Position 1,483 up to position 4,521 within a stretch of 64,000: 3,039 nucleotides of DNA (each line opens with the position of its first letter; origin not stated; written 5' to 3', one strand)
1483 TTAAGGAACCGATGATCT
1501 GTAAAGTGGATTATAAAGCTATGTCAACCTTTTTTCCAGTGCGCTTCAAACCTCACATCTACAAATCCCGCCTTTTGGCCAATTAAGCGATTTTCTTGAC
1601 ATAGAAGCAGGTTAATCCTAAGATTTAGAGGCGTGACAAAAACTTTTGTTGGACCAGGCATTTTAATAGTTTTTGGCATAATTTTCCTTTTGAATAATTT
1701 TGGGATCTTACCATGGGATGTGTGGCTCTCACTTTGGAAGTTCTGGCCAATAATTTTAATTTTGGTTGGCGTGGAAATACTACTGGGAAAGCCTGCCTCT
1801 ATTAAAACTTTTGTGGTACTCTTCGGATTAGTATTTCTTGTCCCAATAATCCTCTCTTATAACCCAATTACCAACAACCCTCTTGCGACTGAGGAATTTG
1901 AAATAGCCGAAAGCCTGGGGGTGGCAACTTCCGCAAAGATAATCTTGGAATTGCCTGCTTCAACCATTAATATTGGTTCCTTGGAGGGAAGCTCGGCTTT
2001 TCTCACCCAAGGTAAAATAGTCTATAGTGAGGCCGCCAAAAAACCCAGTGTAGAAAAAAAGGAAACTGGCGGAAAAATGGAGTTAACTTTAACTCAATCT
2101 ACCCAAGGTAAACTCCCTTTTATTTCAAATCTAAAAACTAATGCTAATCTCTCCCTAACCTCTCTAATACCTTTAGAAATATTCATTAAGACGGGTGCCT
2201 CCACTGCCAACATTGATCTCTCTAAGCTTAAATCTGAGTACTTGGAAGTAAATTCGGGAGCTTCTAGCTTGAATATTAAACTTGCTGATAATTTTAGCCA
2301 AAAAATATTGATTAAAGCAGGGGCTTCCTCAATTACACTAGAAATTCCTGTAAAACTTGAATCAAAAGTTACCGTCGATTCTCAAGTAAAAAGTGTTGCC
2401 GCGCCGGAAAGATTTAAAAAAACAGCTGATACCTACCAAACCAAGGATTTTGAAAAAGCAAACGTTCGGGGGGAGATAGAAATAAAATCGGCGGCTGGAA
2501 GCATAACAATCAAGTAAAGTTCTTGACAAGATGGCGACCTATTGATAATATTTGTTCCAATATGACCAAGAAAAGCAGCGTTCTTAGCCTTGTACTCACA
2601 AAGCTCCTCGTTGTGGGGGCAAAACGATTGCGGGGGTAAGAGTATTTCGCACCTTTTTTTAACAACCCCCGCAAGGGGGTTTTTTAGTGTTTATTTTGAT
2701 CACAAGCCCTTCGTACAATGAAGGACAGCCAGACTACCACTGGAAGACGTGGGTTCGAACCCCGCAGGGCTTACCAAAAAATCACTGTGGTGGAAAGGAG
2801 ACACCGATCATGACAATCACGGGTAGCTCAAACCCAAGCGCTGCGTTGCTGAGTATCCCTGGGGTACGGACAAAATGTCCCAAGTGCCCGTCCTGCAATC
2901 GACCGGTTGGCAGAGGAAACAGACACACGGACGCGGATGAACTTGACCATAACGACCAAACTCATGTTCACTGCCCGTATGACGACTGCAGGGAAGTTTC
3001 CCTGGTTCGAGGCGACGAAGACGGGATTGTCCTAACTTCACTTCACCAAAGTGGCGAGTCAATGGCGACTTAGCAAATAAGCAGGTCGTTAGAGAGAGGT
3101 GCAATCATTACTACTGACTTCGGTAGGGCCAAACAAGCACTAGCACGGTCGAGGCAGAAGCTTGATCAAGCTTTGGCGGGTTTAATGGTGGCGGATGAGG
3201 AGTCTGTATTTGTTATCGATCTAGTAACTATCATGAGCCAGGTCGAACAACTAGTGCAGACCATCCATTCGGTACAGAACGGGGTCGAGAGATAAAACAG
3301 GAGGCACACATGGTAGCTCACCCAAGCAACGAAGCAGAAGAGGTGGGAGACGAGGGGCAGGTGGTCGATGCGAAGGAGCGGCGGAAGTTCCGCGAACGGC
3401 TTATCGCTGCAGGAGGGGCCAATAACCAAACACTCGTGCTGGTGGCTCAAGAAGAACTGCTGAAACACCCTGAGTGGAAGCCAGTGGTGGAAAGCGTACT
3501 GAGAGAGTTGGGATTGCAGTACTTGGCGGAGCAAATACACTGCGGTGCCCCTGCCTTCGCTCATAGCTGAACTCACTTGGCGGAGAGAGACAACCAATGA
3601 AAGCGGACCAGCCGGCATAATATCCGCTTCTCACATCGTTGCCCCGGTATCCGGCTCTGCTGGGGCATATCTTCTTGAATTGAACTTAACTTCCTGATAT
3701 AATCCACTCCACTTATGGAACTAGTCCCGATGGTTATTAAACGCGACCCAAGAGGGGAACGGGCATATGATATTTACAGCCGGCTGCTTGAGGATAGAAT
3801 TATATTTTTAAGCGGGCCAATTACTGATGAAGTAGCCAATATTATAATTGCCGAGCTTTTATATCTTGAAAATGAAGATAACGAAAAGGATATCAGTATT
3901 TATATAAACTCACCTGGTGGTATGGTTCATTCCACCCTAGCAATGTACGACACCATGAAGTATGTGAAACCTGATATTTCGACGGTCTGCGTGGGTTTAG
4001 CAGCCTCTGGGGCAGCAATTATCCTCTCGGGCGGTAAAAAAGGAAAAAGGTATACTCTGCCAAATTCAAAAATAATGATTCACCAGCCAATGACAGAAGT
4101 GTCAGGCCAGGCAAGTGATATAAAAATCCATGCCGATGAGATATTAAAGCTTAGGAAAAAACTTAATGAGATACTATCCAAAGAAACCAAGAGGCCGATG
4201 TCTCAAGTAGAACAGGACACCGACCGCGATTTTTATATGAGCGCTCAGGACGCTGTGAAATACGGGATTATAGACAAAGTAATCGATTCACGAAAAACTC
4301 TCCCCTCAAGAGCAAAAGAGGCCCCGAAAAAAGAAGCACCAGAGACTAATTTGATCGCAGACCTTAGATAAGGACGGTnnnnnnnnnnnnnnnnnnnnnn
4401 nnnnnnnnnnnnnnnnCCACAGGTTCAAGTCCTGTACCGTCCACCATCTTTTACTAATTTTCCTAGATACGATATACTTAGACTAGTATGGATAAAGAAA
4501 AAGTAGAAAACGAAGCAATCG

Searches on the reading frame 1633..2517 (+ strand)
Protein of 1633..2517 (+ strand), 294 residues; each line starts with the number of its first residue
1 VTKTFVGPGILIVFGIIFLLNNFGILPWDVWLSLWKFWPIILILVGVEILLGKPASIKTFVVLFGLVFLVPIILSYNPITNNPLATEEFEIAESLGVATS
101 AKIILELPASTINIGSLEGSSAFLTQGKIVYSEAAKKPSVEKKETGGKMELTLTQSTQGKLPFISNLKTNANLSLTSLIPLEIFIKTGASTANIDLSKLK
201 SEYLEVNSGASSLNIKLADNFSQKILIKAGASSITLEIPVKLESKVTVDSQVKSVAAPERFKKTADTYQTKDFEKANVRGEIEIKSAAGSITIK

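Call 13: search_protein_families(library=pfam, proteins=[window:1633-2517:+], max_evalue=0.01)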
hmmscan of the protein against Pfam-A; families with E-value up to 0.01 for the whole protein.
window:1633-2517:+ (294 aa): 3 families
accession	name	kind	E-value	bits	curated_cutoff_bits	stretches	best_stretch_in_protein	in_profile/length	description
PF18917.5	LiaI-LiaF-like_TM1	-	3.5e-10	40.2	27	1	6-50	2-42/42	LiaI-LiaF-like transmembrane region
PF22570.1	LiaF-TM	-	7.4e-09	36.8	27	1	8-72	3-66/98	LiaF transmembrane domain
PF17115.11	Toast_rack_N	-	0.00053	20.6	22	1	101-189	6-92/92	N-terminal domain of toast_rack, DUF2154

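Call 76: search_protein_families(library=pfam, proteins=[window:1633-2517:+], max_evalue=0.001)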
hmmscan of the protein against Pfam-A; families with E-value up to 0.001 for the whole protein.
window:1633-2517:+ (294 aa): 3 families
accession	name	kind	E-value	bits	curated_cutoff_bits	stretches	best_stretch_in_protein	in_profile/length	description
PF18917.5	LiaI-LiaF-like_TM1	-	3.5e-10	40.2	27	1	6-50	2-42/42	LiaI-LiaF-like transmembrane region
PF22570.1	LiaF-TM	-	7.4e-09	36.8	27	1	8-72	3-66/98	LiaF transmembrane domain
PF17115.11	Toast_rack_N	-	0.00053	20.6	22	0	101-189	6-92/92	N-terminal domain of toast_rack, DUF2154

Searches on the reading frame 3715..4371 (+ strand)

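Call 13: search_protein_families(library=pfam, proteins=[window:3715-4371:+], max_evalue=0.01)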
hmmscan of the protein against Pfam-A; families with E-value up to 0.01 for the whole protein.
window:3715-4371:+ (218 aa): 1 family
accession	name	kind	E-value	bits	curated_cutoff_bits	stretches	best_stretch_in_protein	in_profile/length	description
PF00574.28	CLP_protease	-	2.9e-81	272.1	20.2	1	13-192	2-181/182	Clp protease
